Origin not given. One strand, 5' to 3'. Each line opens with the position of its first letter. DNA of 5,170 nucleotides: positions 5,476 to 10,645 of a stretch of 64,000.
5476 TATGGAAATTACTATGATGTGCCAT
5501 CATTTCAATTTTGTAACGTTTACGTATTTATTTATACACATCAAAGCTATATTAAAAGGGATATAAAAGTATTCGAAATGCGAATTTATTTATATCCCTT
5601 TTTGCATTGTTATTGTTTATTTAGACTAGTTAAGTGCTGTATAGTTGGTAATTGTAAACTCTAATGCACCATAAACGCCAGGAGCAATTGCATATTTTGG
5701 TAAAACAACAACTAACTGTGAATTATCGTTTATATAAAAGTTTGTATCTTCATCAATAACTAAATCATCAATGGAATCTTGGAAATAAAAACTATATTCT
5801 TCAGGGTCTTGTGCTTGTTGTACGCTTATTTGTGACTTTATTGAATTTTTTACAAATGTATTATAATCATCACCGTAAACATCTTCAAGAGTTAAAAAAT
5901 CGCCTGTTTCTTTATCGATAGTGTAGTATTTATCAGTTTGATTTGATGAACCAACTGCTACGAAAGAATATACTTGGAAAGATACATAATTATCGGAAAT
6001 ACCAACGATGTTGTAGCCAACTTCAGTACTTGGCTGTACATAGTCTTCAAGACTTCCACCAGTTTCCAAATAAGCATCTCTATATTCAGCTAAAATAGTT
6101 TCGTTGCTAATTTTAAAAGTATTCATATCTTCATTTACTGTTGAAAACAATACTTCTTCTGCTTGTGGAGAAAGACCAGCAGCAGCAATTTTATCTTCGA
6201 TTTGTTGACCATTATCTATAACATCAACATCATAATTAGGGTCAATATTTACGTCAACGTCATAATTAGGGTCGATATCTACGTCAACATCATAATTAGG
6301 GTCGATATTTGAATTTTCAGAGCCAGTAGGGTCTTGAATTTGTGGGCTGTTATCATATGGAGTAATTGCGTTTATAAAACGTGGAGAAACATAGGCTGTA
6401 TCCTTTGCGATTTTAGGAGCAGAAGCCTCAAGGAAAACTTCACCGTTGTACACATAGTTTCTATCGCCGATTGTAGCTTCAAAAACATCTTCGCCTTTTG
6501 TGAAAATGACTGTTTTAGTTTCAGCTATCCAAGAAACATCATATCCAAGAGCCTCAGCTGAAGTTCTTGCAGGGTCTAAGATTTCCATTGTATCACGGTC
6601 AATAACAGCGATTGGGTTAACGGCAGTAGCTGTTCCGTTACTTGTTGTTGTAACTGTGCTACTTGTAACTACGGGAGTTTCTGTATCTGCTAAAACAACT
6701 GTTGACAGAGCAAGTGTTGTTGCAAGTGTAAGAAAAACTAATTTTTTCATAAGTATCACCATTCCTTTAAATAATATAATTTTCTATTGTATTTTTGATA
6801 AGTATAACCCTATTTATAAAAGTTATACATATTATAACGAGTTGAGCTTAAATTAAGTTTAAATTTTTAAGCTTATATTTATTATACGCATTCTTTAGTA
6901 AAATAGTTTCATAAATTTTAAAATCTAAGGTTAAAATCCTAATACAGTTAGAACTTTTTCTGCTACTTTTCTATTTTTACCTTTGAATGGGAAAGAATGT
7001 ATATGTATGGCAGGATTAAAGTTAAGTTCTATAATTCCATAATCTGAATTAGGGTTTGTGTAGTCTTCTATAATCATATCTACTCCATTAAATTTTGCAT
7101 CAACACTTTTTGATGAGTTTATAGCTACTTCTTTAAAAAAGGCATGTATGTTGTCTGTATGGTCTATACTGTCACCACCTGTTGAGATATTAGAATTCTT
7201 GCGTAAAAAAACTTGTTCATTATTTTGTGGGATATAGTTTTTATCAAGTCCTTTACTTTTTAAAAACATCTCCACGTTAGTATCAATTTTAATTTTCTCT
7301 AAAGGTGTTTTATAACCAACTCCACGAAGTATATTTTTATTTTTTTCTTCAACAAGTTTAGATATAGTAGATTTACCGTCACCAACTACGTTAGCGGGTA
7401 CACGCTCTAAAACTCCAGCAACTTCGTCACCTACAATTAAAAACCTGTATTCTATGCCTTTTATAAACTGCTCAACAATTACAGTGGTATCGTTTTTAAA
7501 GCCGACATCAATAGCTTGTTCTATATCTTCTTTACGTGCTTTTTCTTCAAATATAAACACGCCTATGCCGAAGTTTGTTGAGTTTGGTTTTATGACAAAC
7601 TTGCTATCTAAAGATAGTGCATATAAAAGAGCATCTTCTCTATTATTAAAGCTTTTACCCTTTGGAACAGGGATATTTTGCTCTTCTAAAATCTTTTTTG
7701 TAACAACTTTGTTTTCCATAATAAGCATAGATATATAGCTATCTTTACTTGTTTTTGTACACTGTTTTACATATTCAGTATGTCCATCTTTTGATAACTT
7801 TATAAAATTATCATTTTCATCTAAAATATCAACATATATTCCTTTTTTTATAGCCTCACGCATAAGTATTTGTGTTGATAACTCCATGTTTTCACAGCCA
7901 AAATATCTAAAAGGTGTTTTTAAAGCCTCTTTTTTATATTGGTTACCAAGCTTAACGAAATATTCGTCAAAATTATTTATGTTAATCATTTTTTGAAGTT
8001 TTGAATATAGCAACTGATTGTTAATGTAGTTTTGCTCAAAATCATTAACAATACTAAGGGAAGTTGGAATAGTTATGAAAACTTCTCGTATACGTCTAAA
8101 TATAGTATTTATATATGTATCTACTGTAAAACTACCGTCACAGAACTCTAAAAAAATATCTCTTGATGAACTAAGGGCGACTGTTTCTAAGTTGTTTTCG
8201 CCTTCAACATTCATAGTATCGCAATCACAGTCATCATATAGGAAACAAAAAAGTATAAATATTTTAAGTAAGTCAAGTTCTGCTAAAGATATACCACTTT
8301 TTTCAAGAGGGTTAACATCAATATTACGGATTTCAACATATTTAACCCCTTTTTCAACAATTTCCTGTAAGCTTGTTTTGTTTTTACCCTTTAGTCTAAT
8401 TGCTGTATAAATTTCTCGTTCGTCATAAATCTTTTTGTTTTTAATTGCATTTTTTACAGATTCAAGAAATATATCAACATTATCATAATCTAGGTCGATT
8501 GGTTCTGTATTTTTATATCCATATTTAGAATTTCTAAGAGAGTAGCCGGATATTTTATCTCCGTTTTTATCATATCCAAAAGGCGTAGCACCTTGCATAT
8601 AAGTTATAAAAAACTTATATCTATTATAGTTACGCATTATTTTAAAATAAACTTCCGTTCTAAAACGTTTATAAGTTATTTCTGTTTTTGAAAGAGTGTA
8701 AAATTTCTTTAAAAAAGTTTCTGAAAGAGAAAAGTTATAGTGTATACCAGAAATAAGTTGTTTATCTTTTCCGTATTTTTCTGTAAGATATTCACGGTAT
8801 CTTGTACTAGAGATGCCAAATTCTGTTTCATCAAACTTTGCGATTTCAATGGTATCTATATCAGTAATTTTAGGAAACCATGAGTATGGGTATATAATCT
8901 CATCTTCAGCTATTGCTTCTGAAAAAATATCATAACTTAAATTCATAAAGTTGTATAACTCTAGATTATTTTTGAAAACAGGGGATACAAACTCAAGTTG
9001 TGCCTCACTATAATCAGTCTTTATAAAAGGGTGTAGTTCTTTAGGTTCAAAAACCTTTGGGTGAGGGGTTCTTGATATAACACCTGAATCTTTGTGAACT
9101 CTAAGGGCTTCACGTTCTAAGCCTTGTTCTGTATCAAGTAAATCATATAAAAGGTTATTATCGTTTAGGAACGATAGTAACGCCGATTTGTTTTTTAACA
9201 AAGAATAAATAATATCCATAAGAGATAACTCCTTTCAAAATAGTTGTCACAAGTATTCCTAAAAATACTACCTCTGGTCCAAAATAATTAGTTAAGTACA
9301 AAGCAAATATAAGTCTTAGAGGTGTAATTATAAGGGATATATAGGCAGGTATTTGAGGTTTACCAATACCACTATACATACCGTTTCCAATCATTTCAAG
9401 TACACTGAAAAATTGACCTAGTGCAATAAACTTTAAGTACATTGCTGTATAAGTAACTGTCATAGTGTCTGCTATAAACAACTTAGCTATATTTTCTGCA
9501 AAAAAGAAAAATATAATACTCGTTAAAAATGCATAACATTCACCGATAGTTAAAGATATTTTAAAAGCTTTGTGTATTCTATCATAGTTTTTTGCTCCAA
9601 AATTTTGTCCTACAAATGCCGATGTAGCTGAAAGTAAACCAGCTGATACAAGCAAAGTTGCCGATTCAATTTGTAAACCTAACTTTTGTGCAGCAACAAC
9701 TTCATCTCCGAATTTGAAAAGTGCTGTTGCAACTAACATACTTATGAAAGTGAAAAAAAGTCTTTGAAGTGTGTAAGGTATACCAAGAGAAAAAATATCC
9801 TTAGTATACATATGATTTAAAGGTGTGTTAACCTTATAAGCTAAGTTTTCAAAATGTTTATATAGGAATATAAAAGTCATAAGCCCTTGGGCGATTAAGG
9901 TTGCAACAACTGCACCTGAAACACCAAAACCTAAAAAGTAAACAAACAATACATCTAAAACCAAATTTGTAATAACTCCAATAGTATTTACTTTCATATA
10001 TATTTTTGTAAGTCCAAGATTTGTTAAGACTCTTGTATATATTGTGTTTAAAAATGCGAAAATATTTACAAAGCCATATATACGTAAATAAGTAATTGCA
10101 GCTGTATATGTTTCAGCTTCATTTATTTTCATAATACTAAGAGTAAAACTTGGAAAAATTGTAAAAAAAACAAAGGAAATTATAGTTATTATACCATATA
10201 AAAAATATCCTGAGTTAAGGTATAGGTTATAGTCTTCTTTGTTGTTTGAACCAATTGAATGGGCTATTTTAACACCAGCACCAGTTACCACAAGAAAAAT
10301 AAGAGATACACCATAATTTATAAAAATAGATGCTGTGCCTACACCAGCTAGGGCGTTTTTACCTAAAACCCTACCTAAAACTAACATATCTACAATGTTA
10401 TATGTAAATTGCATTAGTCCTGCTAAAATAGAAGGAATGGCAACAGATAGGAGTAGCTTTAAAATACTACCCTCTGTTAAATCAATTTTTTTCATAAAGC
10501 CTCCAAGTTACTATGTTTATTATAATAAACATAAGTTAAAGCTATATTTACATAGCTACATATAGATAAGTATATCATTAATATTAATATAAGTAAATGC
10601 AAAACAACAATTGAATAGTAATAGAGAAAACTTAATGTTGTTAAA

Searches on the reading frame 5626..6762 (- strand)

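Call 47: search_protein_families(library=pfam, proteins=[window:5626-6762:-], max_evalue=0.00001)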
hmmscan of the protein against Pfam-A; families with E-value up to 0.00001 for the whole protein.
window:5626-6762:- (378 aa): 2 families
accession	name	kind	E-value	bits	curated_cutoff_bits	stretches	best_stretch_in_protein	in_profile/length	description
PF07833.16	Cu_amine_oxidN1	-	1.1e-14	54.7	24.2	1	59-134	18-93/108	Copper amine oxidase N-terminal domain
PF11738.13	DUF3298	-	8.2e-12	46.3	24.1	1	294-372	2-82/84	Protein of unknown function (DUF3298)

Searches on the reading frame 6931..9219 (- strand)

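Call 47: search_protein_families(library=pfam, proteins=[window:6931-9219:-], max_evalue=0.00001)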
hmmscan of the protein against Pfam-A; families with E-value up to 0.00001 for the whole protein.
window:6931-9219:- (762 aa): 6 families
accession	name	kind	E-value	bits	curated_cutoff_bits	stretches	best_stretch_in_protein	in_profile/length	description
PF04262.19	Glu_cys_ligase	-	1.1e-71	241.9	27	1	16-339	2-363/372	Glutamate-cysteine ligase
PF18419.6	ATP-grasp_6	-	5.5e-28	96.8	25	1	443-496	1-54/54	ATP-grasp-like domain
PF08443.16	RimK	-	1.7e-10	41.3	21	1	502-683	2-172/188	RimK-like ATP-grasp domain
PF01071.24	GARS_A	-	1.2e-07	32.2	27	1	503-598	2-101/194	Phosphoribosylglycinamide synthetase, ATP-grasp (A) domain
PF02655.19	ATP-grasp_3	-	5e-06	27.1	23.2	0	502-599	2-82/160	ATP-grasp domain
PF14397.11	ATPgrasp_ST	-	5.8e-06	26.1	31.4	0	497-564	15-86/278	Sugar-transfer associated ATP-grasp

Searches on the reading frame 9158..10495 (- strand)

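Call 47: search_protein_families(library=pfam, proteins=[window:9158-10495:-], max_evalue=0.00001)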
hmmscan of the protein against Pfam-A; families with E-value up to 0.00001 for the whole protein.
window:9158-10495:- (445 aa): 1 family
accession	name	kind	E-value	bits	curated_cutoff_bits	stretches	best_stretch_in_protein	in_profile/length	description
PF01554.23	MatE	-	2.5e-49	167.5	24.9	2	240-398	1-159/161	MatE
